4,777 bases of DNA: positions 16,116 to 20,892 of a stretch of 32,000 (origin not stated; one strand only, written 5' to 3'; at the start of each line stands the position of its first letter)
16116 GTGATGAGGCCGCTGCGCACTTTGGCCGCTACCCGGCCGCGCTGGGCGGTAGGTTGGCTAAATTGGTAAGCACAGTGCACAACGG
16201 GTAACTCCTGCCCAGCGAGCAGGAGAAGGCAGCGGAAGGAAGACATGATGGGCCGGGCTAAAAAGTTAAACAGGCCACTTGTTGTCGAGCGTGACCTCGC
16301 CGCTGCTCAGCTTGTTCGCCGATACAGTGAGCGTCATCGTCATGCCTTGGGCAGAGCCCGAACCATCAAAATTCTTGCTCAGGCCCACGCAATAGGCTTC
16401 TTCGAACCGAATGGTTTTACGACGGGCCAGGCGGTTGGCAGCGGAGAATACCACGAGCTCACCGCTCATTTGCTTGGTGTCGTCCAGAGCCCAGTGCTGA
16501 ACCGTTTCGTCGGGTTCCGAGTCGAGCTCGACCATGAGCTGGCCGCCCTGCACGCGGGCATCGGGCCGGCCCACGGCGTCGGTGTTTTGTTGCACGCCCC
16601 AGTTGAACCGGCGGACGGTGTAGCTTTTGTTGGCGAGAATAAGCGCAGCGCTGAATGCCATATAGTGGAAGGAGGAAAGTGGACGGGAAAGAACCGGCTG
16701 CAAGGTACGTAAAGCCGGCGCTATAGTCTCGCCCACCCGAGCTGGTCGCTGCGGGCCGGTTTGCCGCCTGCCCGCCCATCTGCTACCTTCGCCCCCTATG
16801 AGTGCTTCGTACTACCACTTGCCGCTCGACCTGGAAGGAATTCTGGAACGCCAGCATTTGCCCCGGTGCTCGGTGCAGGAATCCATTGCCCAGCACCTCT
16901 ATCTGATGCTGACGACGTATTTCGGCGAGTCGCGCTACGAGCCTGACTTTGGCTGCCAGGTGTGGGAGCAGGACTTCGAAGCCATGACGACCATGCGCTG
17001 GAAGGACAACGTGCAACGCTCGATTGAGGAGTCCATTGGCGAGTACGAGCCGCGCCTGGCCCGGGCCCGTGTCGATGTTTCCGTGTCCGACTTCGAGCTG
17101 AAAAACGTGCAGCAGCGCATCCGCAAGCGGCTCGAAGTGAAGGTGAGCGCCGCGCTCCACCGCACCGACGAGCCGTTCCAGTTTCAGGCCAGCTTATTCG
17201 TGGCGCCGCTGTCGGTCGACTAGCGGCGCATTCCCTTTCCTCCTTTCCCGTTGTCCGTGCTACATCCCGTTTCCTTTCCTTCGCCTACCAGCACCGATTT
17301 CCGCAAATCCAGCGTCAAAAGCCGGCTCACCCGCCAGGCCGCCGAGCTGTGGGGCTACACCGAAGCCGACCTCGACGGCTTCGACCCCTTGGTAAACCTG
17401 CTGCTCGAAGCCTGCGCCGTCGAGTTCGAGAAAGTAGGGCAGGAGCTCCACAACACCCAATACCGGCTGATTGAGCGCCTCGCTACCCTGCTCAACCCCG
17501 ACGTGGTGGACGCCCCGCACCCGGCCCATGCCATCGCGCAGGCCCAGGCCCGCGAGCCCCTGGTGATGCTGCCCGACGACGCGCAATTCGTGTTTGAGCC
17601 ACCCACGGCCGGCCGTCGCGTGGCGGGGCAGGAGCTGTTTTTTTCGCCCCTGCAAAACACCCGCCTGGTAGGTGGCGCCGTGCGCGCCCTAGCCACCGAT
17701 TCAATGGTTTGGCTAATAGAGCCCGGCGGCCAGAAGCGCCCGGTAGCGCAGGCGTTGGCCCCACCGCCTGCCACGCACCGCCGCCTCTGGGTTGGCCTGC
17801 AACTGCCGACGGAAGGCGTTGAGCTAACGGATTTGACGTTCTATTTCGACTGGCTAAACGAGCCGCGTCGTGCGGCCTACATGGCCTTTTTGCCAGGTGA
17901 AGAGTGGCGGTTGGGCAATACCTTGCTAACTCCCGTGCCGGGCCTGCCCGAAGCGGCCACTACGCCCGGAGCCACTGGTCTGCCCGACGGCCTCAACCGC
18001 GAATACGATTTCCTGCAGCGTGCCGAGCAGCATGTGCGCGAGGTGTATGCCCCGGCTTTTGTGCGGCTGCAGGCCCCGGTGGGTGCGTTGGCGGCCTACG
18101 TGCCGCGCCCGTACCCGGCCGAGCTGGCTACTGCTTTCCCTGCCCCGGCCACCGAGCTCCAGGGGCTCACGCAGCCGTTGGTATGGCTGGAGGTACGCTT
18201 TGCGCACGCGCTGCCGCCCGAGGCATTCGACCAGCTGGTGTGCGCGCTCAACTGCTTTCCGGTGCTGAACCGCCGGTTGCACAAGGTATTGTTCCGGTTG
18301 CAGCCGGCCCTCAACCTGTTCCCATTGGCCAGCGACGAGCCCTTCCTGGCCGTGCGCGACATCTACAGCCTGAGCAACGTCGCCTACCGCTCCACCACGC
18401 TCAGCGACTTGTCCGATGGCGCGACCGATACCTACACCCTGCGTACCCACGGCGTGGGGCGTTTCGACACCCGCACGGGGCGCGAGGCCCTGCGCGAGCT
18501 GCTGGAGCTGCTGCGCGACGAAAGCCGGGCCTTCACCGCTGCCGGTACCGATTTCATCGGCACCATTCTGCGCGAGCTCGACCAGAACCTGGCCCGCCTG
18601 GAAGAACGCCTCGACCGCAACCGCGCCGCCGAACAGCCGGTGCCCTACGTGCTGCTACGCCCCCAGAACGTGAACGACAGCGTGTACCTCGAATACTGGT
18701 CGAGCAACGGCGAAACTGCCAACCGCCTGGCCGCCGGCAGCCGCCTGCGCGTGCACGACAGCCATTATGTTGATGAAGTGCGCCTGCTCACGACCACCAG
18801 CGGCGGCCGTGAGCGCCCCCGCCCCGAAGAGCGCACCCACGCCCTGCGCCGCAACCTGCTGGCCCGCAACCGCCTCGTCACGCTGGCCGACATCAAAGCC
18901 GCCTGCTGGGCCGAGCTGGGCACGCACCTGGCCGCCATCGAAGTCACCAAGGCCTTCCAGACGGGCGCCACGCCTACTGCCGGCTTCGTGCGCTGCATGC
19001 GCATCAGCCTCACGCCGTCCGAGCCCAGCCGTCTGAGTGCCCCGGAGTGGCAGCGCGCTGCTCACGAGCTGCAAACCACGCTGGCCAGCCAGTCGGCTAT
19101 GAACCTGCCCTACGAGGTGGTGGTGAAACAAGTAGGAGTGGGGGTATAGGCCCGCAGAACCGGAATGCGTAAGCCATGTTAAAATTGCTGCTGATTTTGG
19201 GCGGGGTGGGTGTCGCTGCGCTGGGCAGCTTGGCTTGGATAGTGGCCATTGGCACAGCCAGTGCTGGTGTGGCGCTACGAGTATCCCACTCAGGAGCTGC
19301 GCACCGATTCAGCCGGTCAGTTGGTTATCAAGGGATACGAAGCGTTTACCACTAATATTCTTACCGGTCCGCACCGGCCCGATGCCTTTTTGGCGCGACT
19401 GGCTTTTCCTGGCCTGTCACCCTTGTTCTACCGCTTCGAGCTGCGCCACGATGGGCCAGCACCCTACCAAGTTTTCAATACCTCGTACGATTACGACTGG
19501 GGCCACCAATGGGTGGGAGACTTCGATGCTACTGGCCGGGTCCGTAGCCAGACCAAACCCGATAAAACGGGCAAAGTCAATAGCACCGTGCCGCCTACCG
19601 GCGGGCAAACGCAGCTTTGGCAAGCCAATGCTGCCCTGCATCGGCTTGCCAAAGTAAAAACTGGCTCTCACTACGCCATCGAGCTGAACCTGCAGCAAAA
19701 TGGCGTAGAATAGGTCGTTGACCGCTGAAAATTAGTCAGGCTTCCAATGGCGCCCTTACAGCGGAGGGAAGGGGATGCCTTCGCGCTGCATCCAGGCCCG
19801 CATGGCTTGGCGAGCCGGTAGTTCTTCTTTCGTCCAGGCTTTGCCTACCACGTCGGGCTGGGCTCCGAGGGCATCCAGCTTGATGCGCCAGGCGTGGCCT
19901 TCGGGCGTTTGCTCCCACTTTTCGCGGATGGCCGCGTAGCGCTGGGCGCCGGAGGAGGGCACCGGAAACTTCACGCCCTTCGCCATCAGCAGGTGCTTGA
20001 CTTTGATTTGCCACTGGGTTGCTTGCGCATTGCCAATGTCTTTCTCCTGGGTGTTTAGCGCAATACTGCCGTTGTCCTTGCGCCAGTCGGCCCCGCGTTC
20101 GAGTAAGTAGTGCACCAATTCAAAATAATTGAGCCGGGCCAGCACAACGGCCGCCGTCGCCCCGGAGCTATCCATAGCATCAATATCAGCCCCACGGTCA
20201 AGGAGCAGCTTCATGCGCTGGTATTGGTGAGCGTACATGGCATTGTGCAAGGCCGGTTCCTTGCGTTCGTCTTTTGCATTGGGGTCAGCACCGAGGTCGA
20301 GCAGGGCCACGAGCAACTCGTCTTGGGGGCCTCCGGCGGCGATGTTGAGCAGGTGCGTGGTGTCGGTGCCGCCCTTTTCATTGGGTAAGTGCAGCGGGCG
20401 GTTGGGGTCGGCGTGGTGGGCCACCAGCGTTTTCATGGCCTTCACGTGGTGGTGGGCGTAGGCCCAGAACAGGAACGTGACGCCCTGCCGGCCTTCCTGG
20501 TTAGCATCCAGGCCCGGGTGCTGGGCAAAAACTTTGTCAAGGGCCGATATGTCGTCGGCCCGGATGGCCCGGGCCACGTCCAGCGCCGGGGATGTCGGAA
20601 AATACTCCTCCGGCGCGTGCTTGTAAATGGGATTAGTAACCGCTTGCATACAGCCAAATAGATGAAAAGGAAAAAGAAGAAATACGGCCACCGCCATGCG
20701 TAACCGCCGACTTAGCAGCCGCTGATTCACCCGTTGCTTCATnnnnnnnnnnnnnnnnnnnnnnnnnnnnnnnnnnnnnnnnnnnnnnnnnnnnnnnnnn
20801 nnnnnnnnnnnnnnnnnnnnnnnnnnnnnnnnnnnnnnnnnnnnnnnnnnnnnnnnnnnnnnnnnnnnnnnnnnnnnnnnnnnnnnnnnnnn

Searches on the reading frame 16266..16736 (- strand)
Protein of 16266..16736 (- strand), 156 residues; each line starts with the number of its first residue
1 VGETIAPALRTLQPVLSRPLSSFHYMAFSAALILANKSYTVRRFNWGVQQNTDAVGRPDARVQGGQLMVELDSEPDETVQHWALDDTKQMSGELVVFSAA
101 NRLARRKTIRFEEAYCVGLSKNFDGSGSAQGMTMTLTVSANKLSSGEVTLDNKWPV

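Call 6: search_protein_families(library=pfam, proteins=[window:16266-16736:-], max_evalue=0.1)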
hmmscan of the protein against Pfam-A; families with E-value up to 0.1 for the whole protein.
window:16266-16736:- (156 aa): 1 family
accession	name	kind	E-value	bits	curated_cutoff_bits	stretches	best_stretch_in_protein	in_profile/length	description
PF17642.6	TssD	-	5.5e-33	114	25.8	1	26-155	1-128/128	Hemolysin coregulated protein Hcp (TssD)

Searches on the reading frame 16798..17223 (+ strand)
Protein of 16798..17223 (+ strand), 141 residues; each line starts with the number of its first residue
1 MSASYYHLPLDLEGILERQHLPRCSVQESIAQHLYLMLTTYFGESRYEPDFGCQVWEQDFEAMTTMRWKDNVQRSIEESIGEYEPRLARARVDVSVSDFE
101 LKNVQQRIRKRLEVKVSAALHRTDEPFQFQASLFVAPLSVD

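Call 6: search_protein_families(library=pfam, proteins=[window:16798-17223:+], max_evalue=0.1)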
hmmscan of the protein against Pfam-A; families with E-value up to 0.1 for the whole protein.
window:16798-17223:+ (141 aa): 1 family
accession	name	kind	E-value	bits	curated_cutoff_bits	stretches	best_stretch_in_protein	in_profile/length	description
PF04965.19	GPW_gp25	-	4.8e-18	65.2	27.2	1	26-123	3-94/96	Baseplate wedge protein gp25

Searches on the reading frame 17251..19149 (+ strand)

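Call 7: search_protein_families(library=pfam, proteins=[window:17251-19149:+], max_evalue=0.01)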
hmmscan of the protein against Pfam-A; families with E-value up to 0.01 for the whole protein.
window:17251-19149:+ (632 aa): 1 family
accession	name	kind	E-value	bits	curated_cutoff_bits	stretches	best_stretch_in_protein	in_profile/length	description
PF05947.17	T6SS_TssF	-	6.6e-06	25.4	25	1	45-101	43-98/608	Type VI secretion system, TssF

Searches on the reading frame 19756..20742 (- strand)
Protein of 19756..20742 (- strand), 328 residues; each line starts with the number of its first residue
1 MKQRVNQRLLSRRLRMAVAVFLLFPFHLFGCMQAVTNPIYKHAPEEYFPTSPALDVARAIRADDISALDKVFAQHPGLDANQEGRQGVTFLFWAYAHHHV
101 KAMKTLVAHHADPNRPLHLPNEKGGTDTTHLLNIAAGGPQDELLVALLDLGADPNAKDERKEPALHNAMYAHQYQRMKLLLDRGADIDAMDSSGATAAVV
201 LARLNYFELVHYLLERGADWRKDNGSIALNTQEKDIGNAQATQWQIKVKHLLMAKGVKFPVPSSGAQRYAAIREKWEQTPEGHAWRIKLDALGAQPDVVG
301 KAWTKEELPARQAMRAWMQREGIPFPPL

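Call 7: search_protein_families(library=pfam, proteins=[window:19756-20742:-], max_evalue=0.01)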
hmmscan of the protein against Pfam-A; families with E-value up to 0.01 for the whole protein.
window:19756-20742:- (328 aa): 5 families
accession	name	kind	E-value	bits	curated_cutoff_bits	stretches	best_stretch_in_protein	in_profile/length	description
PF12796.13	Ank_2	-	7.9e-16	58.8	27.3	1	132-221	1-87/90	Ankyrin repeats (3 copies)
PF13637.12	Ank_4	-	4.1e-14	52.8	22.7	1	136-181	5-50/50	Ankyrin repeats (many copies)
PF13606.12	Ank_3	-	3.9e-11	42.5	22.3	0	194-220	2-28/30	Ankyrin repeat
PF00023.36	Ank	-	2.6e-10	40.4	21.1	0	164-191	5-32/33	Ankyrin repeat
PF13857.12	Ank_5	-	2.8e-08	34.4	27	1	147-197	1-52/56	Ankyrin repeats (many copies)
